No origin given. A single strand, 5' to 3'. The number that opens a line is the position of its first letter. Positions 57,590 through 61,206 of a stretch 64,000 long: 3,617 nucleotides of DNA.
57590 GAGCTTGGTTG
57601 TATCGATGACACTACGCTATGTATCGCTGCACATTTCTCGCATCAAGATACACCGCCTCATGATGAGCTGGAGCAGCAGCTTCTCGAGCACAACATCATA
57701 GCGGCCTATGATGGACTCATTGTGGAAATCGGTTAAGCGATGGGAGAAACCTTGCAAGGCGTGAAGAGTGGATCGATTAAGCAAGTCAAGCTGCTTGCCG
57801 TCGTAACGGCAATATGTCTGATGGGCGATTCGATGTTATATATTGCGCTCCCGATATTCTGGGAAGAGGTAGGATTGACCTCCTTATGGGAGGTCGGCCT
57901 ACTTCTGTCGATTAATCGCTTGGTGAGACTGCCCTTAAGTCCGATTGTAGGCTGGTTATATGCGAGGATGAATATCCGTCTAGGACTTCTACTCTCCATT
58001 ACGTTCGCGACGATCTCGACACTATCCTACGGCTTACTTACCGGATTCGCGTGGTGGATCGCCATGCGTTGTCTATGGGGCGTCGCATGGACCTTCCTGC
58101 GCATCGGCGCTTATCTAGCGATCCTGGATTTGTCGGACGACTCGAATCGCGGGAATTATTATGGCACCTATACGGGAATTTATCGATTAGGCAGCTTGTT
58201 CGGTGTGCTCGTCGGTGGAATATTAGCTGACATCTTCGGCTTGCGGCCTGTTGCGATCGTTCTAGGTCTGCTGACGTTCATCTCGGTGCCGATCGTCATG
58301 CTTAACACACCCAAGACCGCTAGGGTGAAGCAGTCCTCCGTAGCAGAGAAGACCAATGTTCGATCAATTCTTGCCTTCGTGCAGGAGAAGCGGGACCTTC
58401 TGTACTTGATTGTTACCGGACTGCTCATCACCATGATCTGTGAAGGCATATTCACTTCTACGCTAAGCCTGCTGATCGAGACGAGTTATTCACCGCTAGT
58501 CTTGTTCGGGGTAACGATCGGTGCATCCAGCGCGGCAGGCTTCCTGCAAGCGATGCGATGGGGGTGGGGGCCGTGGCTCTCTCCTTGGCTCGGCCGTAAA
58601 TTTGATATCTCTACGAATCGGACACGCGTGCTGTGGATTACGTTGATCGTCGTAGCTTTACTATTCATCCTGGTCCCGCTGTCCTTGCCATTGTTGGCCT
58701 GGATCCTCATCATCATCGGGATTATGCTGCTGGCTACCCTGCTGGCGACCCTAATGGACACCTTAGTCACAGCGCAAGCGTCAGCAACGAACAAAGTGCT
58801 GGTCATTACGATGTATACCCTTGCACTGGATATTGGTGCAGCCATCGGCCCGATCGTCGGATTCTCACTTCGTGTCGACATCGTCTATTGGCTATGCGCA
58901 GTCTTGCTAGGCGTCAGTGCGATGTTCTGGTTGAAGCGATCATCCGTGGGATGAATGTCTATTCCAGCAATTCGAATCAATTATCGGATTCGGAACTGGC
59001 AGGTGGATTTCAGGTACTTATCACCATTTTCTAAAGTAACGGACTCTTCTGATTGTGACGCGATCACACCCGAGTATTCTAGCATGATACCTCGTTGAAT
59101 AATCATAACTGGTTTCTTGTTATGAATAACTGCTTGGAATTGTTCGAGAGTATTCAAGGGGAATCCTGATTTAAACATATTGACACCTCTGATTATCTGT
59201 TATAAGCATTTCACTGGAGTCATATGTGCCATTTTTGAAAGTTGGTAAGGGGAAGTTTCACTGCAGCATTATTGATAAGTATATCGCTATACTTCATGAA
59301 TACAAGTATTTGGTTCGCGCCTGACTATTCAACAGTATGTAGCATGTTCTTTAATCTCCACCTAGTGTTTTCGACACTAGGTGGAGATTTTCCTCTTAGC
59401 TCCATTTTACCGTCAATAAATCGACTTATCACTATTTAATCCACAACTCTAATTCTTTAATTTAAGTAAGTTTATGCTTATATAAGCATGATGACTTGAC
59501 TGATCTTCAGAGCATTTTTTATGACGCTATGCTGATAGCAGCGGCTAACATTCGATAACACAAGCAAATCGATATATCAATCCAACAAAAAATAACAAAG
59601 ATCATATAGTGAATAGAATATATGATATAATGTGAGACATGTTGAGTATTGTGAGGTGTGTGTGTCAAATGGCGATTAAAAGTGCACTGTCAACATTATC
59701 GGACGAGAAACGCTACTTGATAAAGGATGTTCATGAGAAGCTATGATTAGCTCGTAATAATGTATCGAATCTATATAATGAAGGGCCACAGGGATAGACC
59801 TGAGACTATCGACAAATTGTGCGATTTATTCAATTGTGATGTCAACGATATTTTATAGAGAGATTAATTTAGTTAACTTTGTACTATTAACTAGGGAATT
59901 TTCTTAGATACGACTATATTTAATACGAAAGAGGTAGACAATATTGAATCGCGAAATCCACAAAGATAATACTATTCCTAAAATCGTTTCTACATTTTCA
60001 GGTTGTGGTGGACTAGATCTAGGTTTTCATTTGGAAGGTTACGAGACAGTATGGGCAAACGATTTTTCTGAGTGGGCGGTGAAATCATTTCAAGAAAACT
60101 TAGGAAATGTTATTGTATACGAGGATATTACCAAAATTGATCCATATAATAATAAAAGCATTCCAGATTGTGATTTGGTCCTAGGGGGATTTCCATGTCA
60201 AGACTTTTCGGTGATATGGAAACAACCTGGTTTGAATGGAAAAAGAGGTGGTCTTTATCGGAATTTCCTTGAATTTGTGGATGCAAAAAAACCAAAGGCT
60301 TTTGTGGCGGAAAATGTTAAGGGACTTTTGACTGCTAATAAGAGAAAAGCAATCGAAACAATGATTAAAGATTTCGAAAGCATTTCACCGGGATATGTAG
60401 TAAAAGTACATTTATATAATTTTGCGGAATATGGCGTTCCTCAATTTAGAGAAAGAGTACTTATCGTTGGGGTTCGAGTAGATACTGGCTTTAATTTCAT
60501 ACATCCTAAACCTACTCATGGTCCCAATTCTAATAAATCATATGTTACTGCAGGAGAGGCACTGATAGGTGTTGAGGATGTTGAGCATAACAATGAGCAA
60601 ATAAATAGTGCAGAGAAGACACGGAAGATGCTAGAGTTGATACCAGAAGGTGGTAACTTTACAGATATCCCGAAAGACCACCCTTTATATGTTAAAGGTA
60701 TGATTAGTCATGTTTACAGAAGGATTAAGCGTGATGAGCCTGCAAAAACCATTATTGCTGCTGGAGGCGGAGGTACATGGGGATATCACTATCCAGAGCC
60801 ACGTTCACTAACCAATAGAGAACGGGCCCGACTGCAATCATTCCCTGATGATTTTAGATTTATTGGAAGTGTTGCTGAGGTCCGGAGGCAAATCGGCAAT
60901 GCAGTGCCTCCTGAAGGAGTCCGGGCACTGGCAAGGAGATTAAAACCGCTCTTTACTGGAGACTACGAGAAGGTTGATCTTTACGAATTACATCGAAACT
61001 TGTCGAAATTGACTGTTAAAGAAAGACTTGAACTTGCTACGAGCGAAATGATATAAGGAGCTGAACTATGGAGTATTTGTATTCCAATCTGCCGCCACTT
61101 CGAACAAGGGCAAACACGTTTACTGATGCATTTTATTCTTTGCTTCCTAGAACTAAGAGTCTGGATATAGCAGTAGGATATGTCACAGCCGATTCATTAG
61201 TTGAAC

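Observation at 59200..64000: AT-rich island carrying an M-R-N cassette of the CglI/NgoAVII type (ATP-dependent restriction with a DEAD-Z1 motor), cut by the window edge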

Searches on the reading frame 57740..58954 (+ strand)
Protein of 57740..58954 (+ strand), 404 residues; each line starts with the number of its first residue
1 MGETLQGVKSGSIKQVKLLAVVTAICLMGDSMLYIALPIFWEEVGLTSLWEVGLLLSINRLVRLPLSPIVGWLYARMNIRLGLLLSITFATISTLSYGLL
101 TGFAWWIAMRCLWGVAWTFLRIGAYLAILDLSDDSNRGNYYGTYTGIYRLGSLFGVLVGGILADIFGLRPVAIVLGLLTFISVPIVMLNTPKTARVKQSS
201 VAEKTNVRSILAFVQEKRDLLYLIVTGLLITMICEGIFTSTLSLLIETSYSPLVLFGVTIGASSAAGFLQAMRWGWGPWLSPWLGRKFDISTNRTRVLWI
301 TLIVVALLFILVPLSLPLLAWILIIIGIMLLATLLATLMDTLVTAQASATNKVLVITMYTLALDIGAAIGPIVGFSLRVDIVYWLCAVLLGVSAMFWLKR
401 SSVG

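Call 44: find_homologous_proteins(query=window:57740-58954:+, max_evalue=1e-30)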
Query window:57740-58954:+ (404 aa): 302 proteins with E <= 1e-30 among 8000 candidates; the best 120 are listed.
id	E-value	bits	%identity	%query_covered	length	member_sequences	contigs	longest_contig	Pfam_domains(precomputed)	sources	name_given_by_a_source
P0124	1.6e-246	836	100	99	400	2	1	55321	PF07690.22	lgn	-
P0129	1.4e-199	681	80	98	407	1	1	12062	PF07690.22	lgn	-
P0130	1.5e-189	648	71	100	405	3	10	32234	PF07690.22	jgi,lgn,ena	jgi:MFS family permease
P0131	9.4e-133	461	55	92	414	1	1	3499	PF07690.22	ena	-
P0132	5.9e-127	442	54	96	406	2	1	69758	PF07690.22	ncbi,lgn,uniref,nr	ncbi:Predicted arabinose efflux permease, MFS family [Paenibacillus sp. 1_12]|uniref:MFS transporter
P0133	6.9e-126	439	51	95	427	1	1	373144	PF07690.22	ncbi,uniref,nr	ncbi:MFS transporter [Paenibacillus thalictri]|uniref:MFS transporter n=1 Tax=Paenibacillus thalictr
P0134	1.1e-112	395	49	96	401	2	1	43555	PF07690.22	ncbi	ncbi:MAG: MFS transporter [Veillonellales bacterium]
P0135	3.9e-112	394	49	91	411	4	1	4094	PF07690.22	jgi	-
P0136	4.5e-112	393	46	97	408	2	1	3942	PF07690.22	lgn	-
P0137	3.3e-111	390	48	91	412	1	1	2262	PF07690.22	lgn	-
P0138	1.2e-110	389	50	91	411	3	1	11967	PF07690.22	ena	-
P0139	2.1e-110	388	47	94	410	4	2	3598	PF00083.31,PF07690.22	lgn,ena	-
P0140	2.7e-109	384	48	95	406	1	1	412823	PF07690.22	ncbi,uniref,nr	ncbi:MFS transporter [Anaerosporomusa subterranea]|uniref:MFS transporter n=1 Tax=Anaerosporomusa su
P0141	3.1e-109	384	47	97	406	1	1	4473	PF07690.22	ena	-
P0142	8.6e-107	376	46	96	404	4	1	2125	PF07690.22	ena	-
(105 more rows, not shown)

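Call 45: find_encoding_contigs(protein=P0129, flank=10000, max_places=2)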
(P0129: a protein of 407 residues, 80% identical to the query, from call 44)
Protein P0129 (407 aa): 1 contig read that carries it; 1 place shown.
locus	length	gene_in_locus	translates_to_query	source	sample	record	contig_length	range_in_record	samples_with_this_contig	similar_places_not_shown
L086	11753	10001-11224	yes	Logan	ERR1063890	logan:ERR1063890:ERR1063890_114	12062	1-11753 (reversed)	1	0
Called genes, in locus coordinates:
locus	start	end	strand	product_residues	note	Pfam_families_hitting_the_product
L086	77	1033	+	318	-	-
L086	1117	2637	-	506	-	PF06609:TRI12 (weak), PF00083:Sugar_tr, PF07690:MFS_1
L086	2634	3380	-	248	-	PF03009:GDPD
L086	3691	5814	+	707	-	PF17853:GGDEF_2 (weak), PF00165:HTH_AraC, PF12833:HTH_18, PF00165:HTH_AraC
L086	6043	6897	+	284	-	PF00528:BPD_transp_1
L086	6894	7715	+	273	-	PF00528:BPD_transp_1 (weak)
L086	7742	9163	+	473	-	PF01547:SBP_bac_1, PF13416:SBP_bac_8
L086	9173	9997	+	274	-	PF00753:Lactamase_B (faint), PF23023:Anti-Pycsar_Apyc1 (weak), PF12706:Lactamase_B_2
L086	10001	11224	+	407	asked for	PF07690:MFS_1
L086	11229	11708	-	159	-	PF00578:AhpC-TSA, PF08534:Redoxin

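Call 46: find_encoding_contigs(protein=P0130, flank=10000, max_places=3)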
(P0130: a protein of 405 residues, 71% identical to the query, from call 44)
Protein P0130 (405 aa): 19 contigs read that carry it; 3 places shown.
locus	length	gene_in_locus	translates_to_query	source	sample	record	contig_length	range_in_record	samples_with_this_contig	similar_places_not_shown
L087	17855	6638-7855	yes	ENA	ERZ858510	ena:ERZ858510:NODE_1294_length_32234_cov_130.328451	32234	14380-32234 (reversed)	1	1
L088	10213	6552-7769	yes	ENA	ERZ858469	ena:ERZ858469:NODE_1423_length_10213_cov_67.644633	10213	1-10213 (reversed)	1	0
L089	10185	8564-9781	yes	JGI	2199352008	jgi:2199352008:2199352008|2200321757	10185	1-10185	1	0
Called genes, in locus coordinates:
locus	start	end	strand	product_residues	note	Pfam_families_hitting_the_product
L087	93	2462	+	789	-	PF00165:HTH_AraC (faint), PF17853:GGDEF_2, PF12833:HTH_18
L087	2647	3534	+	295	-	PF00528:BPD_transp_1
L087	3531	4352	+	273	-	PF00528:BPD_transp_1 (weak)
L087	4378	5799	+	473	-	PF01547:SBP_bac_1, PF13416:SBP_bac_8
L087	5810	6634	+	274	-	PF23023:Anti-Pycsar_Apyc1, PF00753:Lactamase_B (faint), PF12706:Lactamase_B_2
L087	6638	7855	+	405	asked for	PF07690:MFS_1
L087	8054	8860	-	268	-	PF01695:IstB_IS21, PF00308:Bac_DnaA (weak), PF00004:AAA (weak)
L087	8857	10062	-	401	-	PF00665:rve, PF22483:Mu-transpos_C_2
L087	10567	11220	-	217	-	-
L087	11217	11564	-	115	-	PF00126:HTH_1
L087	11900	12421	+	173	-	-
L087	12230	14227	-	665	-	PF01120:Alpha_L_fucos, PF14871:GHL6, PF08532:Glyco_hydro_42M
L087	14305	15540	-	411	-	PF01408:GFO_IDH_MocA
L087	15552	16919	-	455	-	PF01547:SBP_bac_1, PF13416:SBP_bac_8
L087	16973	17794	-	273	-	PF00528:BPD_transp_1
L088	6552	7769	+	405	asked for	PF07690:MFS_1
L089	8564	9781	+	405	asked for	PF07690:MFS_1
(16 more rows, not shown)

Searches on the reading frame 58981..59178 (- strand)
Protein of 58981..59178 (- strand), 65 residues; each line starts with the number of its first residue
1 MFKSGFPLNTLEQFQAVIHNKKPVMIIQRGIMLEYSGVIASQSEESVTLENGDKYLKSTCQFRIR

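Call 42: search_protein_families(library=pfam, proteins=[window:58981-59178:-], max_evalue=1)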
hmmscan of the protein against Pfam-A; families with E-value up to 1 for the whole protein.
window:58981-59178:- (65 aa): 0 families

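Call 63: search_protein_families(library=ncbifam, proteins=[window:58981-59178:-], max_evalue=0.1)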
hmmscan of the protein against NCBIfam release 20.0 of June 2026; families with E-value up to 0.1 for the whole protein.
window:58981-59178:- (65 aa): 0 families

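Call 64: search_protein_families(library=padloc, proteins=[window:58981-59178:-], max_evalue=0.01)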
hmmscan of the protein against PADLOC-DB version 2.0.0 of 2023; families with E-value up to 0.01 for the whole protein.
window:58981-59178:- (65 aa): 0 families

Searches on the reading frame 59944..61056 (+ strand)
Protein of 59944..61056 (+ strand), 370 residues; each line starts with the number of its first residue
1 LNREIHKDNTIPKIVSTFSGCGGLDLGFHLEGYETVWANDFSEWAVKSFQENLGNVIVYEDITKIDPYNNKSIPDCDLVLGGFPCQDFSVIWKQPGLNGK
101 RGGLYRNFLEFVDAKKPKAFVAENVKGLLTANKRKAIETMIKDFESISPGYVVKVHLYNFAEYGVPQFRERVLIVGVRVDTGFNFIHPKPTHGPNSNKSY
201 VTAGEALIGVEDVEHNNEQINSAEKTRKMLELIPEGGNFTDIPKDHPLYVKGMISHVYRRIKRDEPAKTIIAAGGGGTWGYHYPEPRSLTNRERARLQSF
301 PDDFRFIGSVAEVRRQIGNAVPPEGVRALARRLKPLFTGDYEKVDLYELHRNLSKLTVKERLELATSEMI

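Call 5: search_protein_families(library=pfam, proteins=[window:59944-61056:+], max_evalue=0.01)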
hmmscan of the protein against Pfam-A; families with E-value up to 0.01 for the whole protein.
window:59944-61056:+ (370 aa): 1 family
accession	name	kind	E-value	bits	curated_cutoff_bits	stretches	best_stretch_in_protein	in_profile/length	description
PF00145.23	DNA_methylase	-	6.1e-75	253.1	22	1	13-334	2-323/324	C-5 cytosine-specific DNA methylase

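Call 6: search_protein_families(library=ncbifam, proteins=[window:59944-61056:+], max_evalue=0.01)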
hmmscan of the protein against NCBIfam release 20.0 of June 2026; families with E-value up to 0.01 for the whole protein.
window:59944-61056:+ (370 aa): 2 families
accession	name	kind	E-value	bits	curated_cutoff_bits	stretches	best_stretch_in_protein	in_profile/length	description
TIGR00675.1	dcm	superfamily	7.8e-66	222.9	100.65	1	14-332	1-328/329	DNA (cytosine-5-)-methyltransferase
NF007772.0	PRK10458.1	subfamily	1.7e-15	56.5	710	1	13-181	90-290/472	DNA cytosine methylase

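Call 7: search_protein_families(library=padloc, proteins=[window:59944-61056:+], max_evalue=0.01)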
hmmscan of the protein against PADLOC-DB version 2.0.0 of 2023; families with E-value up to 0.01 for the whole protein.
window:59944-61056:+ (370 aa): 64 families (the best 25 are shown)
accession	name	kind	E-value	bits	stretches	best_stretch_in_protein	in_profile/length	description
PDLC03378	MTase_II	-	3.1e-117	389.7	1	12-343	3-336/344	Type II methyltransferase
PDLC03234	MTase_II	-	4.3e-75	251.3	2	13-217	6-209/375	Type II methyltransferase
PDLC03272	MTase_II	-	3.2e-70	235.3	1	6-340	69-393/407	Type II methyltransferase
PDLC00033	DruM2|DruM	-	2.3e-63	212.7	1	13-335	23-362/368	DNA cytosine methylase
PDLC00031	DruM2|DruM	-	3.6e-62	208.6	2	5-209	5-208/361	DNA cytosine methylase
PDLC00027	DruM2|DruM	-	4.3e-60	202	2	5-273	5-251/361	DNA cytosine methylase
PDLC03326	MTase_II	-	5e-59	198.5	2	12-221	5-225/412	Type II methyltransferase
PDLC00026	DruM2|DruM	-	3.8e-54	182.5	1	13-338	6-319/336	DNA cytosine methylase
PDLC03237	MTase_II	-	7.1e-50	167.9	2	14-181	796-972/1036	Type II methyltransferase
PDLC03223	MTase_II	-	4.4e-47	158.7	2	253-333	381-462/469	Type II methyltransferase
PDLC03307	MTase_II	-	5.4e-46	155.5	2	150-337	162-369/382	Type II methyltransferase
PDLC00030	DruM2|DruM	-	6.1e-44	148.7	2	11-178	5-185/380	DNA cytosine methylase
PDLC03731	oMTase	-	1.2e-43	147.4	1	14-195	16-192/326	orphan methyltransferase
PDLC03330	MTase_II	-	1.9e-42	143.5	1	13-325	100-414/430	Type II methyltransferase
PDLC02648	DrmMII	-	2.8e-42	143.1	2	15-193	25-244/468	DrmMII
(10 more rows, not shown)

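Call 10: search_solved_structures(query=window:59944-61056:+, max_evalue=1e-10)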
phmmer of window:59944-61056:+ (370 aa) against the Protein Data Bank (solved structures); distinct sequences matched with E-value up to 1e-10: 43.
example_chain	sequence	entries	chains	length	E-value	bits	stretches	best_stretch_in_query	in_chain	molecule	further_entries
1dct_A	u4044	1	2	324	1.5e-38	136.2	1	14-190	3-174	PROTEIN (MODIFICATION METHYLASE HAEIII)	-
3ubt_Y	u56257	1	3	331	3.3e-37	131.7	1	14-190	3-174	Modification methylase HaeIII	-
10mh_A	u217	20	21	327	7.6e-30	107.5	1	12-323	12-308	PROTEIN (CYTOSINE-SPECIFIC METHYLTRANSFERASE HHAI) | HaeIII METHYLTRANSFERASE | Modification methylase HhaI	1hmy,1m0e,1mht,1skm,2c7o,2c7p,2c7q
2uyh_A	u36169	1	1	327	9.5e-30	107.2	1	12-323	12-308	MODIFICATION METHYLASE HHAI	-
2i9k_A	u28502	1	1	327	9.9e-30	107.2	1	12-323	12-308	Modification methylase HhaI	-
1svu_A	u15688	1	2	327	1e-29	107.1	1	12-323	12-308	Modification methylase HhaI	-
1fjx_A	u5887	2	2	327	1.7e-29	106.4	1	12-323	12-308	HHAI DNA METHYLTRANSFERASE | MODIFICATION METHYLASE HHAI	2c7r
2zcj_A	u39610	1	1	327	1.9e-29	106.2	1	12-323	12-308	Modification methylase HhaI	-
2uyc_A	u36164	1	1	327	4.1e-29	105.1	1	12-323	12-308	MODIFICATION METHYLASE HHAI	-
2uz4_A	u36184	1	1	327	4.1e-29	105.1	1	12-323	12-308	MODIFICATION METHYLASE HHAI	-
2z6u_A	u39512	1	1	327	4.5e-29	105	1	12-323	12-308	Modification methylase HhaI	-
2z6q_A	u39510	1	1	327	5.3e-29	104.8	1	12-323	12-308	Modification methylase HhaI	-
2z6a_A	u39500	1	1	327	1.4e-28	103.4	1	12-323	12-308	Modification methylase HhaI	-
8yf3_A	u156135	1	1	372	4.2e-25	91.9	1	14-333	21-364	Cytosine-specific methyltransferase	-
3pt9_A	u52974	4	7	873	1.8e-22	83.2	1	14-192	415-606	DNA (cytosine-5)-methyltransferase 1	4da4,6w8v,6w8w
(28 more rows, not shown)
